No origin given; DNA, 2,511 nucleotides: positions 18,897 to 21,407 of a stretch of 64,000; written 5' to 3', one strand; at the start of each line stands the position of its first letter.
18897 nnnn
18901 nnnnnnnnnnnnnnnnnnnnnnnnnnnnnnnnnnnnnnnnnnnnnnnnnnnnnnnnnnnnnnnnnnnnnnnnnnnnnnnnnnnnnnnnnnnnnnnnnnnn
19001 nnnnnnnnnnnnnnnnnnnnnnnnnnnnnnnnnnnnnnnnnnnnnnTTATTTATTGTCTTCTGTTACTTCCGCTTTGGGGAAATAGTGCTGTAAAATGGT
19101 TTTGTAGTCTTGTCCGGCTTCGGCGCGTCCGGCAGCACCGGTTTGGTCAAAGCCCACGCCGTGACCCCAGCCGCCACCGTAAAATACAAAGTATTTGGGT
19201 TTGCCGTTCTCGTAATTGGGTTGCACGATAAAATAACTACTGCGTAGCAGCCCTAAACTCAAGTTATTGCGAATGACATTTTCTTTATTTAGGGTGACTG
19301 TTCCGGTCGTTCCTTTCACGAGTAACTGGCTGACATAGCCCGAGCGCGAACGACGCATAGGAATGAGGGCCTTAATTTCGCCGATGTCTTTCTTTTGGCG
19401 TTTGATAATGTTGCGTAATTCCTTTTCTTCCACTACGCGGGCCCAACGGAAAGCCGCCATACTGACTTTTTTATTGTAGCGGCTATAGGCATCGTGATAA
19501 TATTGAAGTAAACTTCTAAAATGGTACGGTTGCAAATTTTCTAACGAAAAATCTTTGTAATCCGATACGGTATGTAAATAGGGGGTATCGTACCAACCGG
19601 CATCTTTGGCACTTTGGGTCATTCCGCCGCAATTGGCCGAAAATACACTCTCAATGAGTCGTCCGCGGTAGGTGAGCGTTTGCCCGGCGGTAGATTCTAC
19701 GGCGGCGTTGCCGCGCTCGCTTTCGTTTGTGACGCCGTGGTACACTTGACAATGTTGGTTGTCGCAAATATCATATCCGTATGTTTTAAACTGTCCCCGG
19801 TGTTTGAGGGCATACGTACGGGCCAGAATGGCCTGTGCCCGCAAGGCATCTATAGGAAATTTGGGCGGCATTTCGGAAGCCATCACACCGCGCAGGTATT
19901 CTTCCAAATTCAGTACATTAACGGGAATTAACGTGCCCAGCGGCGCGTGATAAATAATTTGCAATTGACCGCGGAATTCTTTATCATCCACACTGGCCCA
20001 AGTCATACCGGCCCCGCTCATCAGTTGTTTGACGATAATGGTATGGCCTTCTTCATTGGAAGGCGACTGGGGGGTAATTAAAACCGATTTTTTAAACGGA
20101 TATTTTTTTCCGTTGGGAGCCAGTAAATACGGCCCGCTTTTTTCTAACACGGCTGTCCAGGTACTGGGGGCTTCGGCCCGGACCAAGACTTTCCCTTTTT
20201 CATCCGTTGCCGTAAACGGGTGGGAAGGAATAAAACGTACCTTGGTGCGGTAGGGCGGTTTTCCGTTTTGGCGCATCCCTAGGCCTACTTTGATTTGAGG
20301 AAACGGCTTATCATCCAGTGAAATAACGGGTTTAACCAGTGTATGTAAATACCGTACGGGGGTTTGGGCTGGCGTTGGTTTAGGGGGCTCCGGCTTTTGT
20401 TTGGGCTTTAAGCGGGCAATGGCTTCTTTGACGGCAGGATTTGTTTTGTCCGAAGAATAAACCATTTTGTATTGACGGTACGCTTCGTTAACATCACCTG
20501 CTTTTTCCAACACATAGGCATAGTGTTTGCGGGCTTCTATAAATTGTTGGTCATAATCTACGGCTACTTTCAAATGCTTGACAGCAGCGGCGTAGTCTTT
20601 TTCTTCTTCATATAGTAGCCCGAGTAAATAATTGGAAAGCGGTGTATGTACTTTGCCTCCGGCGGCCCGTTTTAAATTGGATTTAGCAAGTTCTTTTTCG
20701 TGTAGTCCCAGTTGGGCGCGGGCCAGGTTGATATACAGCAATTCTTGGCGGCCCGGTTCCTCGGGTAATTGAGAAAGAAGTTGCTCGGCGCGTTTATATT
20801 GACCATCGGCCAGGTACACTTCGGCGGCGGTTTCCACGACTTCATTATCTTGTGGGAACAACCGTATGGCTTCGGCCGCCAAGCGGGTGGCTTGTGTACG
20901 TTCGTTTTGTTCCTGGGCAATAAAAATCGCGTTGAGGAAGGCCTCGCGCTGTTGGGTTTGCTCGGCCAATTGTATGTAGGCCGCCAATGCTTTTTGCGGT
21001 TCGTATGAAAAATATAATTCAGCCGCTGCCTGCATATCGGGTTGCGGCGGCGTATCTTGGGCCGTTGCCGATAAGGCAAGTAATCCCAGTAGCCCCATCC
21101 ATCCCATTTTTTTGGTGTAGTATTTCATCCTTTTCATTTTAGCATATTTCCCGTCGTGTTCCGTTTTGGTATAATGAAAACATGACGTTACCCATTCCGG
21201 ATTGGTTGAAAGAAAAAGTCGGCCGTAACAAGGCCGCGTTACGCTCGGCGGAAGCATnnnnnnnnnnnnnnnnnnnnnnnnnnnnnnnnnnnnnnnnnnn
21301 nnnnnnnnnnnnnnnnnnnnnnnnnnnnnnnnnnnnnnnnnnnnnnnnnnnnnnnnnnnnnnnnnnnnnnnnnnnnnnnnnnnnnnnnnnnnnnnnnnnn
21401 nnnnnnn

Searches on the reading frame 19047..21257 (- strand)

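Call 87: search_protein_families(library=pfam, proteins=[window:19047-21257:-], max_evalue=0.00001)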
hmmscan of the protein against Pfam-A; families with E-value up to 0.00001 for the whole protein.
window:19047-21257:- (736 aa): 2 families
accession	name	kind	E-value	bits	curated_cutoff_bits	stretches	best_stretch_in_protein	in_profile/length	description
PF08486.15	SpoIID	-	3.9e-30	104.8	23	1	443-530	5-97/97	Stage II sporulation protein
PF14559.12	TPR_19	-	1.5e-10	41.6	25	1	218-283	3-68/68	Tetratricopeptide repeat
